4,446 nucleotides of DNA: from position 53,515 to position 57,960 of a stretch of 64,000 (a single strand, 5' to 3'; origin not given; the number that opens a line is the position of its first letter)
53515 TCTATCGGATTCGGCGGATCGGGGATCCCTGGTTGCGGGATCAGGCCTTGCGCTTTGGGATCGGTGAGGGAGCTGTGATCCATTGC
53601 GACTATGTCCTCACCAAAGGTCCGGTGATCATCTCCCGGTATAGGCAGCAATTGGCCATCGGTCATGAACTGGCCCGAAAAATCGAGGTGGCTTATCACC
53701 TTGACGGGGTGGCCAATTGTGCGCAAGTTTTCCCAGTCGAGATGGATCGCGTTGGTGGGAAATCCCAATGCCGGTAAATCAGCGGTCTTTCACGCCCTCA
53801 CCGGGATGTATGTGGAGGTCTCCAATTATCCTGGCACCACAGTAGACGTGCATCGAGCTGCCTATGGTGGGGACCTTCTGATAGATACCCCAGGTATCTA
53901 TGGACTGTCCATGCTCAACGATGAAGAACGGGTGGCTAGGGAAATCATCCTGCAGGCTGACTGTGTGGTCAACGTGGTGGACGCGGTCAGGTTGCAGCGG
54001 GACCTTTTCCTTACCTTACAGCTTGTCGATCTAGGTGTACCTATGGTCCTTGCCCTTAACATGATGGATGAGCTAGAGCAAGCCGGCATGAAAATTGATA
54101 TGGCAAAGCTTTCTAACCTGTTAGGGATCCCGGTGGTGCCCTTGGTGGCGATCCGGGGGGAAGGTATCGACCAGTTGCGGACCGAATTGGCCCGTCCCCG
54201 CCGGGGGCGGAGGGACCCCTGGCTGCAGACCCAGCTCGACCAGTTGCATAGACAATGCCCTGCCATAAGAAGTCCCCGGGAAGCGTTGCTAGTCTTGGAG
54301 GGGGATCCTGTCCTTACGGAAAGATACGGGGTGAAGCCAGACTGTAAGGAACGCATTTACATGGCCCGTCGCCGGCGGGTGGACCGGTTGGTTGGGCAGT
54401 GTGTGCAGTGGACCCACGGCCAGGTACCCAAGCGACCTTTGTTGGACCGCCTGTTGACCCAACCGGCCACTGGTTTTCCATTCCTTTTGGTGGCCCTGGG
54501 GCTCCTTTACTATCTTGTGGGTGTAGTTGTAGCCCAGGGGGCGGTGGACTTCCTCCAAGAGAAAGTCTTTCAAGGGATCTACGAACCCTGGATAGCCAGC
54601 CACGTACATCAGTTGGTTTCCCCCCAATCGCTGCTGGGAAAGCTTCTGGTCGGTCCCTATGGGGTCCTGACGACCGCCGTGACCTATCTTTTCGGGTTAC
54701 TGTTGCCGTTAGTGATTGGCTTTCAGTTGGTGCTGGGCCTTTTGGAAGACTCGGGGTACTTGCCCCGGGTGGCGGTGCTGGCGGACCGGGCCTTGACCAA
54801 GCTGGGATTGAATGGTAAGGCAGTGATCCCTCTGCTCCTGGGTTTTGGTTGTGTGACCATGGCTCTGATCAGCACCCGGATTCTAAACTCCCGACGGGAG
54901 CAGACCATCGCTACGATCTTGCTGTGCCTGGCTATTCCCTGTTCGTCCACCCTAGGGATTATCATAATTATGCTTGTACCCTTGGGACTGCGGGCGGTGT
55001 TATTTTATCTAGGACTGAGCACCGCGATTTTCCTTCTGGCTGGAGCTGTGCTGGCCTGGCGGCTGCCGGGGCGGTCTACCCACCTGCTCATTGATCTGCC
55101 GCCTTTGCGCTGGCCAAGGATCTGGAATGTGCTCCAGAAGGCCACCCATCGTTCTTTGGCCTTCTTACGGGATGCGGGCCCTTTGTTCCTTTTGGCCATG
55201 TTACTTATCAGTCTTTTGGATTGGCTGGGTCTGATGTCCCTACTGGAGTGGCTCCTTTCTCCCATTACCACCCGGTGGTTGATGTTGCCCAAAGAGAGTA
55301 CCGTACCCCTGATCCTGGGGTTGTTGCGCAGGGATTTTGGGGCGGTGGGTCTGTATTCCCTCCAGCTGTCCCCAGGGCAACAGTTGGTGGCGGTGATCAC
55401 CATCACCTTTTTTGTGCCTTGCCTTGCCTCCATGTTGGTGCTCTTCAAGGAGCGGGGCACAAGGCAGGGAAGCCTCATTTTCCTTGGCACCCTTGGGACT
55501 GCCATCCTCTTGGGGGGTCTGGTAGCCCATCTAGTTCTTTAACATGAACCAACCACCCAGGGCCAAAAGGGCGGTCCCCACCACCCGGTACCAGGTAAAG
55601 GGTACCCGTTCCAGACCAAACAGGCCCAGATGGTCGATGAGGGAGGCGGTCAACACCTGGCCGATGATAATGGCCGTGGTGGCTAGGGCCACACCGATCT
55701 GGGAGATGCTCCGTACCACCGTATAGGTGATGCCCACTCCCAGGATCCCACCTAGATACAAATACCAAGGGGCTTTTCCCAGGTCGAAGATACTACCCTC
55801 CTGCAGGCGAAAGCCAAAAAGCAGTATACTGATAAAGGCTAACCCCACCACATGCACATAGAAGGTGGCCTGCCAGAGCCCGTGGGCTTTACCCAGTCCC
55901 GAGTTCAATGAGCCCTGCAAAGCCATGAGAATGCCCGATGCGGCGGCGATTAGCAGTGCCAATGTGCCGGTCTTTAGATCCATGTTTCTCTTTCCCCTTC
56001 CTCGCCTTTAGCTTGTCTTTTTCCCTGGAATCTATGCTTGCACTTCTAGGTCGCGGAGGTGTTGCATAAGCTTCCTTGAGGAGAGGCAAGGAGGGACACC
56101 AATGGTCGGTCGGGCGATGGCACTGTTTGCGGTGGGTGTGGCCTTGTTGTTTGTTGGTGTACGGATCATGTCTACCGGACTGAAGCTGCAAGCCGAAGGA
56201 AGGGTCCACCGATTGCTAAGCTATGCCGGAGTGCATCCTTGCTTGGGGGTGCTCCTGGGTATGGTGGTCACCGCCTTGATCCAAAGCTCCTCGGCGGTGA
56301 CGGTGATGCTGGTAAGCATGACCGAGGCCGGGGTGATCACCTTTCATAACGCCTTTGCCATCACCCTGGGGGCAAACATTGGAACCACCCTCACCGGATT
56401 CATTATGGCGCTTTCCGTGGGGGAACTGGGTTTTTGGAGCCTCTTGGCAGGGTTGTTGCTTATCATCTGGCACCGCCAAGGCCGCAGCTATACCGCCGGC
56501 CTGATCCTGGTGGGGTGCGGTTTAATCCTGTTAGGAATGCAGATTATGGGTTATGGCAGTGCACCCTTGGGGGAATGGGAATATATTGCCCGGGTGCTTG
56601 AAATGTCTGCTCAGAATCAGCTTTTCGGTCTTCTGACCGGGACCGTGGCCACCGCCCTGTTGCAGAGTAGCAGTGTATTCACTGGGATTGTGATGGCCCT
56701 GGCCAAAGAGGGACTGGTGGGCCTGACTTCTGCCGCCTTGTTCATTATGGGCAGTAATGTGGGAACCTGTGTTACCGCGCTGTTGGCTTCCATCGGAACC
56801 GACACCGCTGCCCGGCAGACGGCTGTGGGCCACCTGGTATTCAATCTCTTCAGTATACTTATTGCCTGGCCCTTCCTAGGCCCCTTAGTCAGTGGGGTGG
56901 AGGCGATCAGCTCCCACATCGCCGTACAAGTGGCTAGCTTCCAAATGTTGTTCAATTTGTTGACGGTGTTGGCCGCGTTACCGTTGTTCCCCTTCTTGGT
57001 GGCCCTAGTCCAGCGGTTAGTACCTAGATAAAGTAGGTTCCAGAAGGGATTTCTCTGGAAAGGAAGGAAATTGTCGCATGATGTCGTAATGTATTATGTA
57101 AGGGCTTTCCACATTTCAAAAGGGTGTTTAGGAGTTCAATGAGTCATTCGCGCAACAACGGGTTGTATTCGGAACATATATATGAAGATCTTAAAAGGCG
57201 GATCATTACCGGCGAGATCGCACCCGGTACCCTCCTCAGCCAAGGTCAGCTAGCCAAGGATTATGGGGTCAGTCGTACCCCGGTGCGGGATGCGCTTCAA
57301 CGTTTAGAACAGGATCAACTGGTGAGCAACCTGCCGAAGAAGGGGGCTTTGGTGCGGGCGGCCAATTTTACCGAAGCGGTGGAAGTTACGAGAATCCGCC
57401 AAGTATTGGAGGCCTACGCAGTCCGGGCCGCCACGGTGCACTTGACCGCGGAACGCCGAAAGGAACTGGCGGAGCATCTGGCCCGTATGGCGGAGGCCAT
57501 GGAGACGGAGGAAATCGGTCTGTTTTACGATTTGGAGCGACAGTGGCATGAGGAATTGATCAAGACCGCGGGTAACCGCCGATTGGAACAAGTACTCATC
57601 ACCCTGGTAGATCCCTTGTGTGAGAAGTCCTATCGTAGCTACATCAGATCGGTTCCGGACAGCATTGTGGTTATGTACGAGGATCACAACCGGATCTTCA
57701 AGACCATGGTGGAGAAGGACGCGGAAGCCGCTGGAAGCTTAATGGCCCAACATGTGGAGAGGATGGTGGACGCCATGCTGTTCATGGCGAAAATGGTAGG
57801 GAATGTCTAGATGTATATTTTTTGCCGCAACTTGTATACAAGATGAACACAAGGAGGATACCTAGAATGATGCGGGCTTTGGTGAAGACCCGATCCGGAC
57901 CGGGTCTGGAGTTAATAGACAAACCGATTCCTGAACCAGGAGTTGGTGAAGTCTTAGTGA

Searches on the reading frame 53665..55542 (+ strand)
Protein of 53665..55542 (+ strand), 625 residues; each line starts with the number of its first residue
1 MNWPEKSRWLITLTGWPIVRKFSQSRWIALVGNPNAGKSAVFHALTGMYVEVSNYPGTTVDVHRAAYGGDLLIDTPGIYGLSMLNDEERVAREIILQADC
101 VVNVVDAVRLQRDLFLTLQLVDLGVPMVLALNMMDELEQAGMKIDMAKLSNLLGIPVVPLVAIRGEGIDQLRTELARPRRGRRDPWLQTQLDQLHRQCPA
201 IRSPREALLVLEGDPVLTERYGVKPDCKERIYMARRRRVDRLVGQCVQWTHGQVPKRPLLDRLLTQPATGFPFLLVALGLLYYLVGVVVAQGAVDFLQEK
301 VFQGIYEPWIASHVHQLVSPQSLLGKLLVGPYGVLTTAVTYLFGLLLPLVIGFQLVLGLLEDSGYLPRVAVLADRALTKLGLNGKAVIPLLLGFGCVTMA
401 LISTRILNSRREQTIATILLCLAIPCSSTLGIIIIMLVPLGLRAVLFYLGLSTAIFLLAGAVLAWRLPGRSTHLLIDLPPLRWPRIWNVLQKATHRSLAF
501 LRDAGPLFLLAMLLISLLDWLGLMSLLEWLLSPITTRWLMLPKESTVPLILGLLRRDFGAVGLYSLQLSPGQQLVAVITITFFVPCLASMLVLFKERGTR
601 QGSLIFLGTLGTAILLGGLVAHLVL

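Call 50: search_protein_families(library=pfam, proteins=[window:53665-55542:+], max_evalue=0.00001)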
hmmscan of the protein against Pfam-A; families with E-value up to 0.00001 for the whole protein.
window:53665-55542:+ (625 aa): 4 families
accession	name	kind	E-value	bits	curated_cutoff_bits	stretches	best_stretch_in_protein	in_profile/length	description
PF02421.24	FeoB_N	-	2.2e-52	177.2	27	1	28-174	3-155/156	Ferrous iron transport protein B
PF07670.19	Gate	-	5.4e-31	107.6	29.6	2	346-437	4-101/104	Nucleoside recognition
PF01926.29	MMR_HSR1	-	4.8e-17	62.5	21.9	1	28-132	2-112/113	50S ribosome-binding GTPase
PF07664.17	FeoB_C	-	6.1e-09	35.9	26.6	1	446-496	2-54/54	Ferrous iron transport protein B C terminus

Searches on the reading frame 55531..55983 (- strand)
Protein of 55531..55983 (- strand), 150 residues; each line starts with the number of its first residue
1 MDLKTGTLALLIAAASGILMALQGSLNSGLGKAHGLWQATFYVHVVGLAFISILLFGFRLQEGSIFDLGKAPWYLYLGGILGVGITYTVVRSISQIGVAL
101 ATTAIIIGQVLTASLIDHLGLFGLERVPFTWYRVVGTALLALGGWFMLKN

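Call 50: search_protein_families(library=pfam, proteins=[window:55531-55983:-], max_evalue=0.00001)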
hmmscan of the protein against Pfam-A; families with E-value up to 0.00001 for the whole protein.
window:55531-55983:- (150 aa): 1 family
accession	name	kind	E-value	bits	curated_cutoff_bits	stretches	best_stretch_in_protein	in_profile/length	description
PF04657.19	DMT_YdcZ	-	1.6e-34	119.6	24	1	8-145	1-139/140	Putative inner membrane exporter, YdcZ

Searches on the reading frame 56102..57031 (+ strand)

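Call 50: search_protein_families(library=pfam, proteins=[window:56102-57031:+], max_evalue=0.00001)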
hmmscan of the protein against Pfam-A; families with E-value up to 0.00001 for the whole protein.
window:56102-57031:+ (309 aa): 1 family
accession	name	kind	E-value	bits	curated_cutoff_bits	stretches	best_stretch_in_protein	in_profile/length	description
PF02690.20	Na_Pi_cotrans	-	6.2e-50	169.2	29.1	2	15-150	1-136/137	Na+/Pi-cotransporter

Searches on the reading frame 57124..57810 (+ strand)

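Call 50: search_protein_families(library=pfam, proteins=[window:57124-57810:+], max_evalue=0.00001)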
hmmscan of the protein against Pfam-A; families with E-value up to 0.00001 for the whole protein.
window:57124-57810:+ (228 aa): 2 families
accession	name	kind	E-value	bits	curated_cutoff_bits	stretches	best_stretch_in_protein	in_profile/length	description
PF07729.17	FCD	-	2.1e-22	80.3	24.3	1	87-212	1-124/125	FCD domain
PF00392.27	GntR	-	2.9e-19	68.9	27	1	16-77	2-64/64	Bacterial regulatory proteins, gntR family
